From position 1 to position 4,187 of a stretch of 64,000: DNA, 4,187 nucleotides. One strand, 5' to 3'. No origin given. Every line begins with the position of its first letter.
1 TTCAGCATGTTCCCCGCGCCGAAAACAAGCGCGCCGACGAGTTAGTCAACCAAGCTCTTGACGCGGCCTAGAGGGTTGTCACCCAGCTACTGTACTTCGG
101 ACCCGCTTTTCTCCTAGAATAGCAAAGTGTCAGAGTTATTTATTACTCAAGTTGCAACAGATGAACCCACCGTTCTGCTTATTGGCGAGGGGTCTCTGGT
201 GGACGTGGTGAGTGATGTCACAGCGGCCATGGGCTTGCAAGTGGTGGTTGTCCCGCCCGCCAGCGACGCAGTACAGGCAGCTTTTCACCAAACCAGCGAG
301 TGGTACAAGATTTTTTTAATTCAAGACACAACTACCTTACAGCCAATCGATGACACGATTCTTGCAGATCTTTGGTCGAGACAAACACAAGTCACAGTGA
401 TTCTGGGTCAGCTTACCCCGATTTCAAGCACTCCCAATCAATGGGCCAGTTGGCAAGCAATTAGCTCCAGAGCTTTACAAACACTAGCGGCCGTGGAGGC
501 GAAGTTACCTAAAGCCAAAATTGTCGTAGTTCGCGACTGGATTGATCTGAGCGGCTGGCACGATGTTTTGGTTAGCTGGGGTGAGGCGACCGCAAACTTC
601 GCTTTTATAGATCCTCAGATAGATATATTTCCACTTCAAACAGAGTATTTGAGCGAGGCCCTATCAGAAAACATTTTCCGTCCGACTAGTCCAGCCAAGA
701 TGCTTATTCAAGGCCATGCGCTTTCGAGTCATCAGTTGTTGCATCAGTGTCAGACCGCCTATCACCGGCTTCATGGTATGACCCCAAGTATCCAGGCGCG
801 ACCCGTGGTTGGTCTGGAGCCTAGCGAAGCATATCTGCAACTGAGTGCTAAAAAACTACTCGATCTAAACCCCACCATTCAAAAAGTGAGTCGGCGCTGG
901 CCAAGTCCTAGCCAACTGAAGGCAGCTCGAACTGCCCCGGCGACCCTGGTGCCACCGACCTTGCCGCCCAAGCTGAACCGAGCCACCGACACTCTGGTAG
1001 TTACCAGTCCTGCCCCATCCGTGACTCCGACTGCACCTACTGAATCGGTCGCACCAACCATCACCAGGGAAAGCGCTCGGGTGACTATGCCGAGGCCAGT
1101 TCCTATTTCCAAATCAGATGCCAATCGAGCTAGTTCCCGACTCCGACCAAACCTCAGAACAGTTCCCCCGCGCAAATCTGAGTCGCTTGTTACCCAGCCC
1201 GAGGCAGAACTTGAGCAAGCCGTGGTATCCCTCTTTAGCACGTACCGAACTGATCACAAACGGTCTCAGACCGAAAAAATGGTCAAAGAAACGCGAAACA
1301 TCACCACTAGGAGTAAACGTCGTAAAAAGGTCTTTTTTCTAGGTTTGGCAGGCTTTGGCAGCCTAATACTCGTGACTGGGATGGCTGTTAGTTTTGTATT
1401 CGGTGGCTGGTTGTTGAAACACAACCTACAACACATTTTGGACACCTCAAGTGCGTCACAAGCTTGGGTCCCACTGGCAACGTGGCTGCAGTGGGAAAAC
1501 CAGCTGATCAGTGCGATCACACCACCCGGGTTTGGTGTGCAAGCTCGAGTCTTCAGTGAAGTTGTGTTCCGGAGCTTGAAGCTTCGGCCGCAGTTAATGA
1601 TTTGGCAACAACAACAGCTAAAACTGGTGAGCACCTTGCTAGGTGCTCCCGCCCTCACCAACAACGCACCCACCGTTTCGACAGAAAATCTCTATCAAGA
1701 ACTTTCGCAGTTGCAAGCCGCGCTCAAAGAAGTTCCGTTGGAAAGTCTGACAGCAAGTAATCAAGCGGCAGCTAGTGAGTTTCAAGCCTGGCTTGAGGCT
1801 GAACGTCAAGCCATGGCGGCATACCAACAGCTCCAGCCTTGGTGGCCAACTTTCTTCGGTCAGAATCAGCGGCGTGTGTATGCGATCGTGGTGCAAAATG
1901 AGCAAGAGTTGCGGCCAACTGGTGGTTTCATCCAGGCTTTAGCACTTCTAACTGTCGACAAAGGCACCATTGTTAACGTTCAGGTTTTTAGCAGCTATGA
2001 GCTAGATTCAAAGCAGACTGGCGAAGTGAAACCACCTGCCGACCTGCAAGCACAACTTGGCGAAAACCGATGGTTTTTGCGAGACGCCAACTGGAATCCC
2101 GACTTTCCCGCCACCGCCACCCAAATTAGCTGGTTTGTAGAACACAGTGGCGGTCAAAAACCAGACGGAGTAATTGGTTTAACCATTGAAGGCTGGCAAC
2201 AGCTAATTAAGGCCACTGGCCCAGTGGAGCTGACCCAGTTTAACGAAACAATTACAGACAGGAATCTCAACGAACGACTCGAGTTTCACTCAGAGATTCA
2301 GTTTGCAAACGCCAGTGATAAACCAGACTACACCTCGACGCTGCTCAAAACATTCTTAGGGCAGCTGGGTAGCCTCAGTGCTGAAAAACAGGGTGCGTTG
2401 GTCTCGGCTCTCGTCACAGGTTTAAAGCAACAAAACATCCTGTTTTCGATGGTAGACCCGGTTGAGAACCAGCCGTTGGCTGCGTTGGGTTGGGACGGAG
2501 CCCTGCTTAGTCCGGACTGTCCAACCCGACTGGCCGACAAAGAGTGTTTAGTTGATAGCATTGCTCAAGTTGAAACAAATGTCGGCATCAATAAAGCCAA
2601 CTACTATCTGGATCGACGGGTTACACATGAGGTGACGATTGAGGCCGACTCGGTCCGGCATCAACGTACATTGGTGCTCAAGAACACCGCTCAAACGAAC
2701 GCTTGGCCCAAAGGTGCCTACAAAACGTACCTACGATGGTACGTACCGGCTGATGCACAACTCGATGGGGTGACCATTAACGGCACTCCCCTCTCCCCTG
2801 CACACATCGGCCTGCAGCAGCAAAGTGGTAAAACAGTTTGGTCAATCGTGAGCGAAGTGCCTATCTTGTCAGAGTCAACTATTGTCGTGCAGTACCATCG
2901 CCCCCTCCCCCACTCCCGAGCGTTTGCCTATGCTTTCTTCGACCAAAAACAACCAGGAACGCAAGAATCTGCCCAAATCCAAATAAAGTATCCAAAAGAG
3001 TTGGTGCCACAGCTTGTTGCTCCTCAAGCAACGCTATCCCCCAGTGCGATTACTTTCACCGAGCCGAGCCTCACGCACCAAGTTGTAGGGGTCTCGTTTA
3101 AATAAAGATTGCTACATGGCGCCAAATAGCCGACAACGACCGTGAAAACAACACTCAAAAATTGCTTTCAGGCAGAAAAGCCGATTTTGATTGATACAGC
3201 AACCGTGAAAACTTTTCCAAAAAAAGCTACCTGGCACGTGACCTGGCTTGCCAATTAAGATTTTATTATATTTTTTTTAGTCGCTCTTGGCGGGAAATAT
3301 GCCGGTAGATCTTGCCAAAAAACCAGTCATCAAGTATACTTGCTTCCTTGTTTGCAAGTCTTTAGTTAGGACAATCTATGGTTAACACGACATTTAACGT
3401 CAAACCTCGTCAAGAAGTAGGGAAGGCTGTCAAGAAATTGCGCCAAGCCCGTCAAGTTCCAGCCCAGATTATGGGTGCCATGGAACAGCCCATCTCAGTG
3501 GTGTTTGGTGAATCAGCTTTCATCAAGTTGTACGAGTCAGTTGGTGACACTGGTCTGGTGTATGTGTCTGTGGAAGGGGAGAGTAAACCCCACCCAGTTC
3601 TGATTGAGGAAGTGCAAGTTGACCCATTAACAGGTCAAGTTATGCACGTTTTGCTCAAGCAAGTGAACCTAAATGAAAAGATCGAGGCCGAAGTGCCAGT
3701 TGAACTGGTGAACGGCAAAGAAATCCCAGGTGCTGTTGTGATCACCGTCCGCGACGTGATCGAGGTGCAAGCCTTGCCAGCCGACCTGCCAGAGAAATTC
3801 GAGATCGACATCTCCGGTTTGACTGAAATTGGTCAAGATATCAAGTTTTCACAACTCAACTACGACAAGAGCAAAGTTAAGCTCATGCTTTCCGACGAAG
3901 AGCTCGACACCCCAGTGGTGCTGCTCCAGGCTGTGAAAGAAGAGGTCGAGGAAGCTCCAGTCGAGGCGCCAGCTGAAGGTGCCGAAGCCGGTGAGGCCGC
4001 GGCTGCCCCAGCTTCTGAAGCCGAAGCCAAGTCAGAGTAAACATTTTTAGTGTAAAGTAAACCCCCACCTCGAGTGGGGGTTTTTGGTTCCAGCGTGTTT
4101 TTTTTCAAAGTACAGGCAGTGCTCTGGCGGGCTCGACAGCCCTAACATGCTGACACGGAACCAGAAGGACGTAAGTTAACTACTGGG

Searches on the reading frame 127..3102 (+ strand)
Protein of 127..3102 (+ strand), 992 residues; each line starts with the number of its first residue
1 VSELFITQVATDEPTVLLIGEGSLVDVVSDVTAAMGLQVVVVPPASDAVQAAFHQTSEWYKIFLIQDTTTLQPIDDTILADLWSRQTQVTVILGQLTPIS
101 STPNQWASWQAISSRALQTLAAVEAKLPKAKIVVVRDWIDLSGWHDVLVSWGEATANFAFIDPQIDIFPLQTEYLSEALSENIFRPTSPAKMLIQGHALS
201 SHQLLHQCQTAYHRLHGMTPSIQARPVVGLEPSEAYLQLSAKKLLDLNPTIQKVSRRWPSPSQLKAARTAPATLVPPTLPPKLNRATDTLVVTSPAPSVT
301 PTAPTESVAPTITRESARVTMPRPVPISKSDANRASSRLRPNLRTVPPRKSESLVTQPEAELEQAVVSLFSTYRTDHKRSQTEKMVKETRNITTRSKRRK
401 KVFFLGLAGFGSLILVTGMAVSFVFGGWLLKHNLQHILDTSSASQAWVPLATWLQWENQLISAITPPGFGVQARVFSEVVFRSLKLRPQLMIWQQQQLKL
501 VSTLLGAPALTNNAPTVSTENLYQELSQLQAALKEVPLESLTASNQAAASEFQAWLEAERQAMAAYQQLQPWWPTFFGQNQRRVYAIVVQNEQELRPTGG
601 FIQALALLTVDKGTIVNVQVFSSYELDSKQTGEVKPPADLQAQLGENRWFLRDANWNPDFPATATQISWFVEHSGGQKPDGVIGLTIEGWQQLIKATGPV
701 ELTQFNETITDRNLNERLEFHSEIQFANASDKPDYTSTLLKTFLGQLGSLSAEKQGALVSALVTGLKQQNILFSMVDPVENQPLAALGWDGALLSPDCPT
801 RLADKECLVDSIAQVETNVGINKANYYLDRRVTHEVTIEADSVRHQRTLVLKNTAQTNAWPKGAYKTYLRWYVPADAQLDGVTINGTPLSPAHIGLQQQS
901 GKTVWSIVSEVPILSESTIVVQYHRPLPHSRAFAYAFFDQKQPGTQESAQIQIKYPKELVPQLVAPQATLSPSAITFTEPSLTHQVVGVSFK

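Call 11: search_protein_families(library=pfam, proteins=[window:127-3102:+], max_evalue=0.01)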
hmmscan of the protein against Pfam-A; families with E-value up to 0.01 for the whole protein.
window:127-3102:+ (992 aa): 1 family
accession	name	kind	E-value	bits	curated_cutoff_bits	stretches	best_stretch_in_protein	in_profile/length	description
PF13196.11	DUF4012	-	1.3e-27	97.6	28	1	581-717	2-138/144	Protein of unknown function (DUF4012)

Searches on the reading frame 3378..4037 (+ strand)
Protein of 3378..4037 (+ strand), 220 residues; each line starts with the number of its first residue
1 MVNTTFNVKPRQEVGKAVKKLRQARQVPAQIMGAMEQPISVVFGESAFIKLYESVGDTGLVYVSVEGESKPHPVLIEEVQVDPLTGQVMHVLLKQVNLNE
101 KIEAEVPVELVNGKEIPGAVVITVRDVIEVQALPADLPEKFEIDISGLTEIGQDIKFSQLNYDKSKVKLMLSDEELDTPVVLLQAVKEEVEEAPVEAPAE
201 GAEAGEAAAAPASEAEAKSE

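Call 11: search_protein_families(library=pfam, proteins=[window:3378-4037:+], max_evalue=0.01)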
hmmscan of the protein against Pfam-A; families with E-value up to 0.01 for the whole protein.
window:3378-4037:+ (220 aa): 2 families
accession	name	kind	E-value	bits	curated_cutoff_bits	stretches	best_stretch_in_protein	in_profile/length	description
PF01386.24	Ribosomal_L25p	-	1.9e-15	57.5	23.6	1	7-91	2-80/82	Ribosomal L25p family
PF14693.11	Ribosomal_TL5_C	-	1.2e-13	51.7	27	1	101-183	1-80/84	Ribosomal protein TL5, C-terminal domain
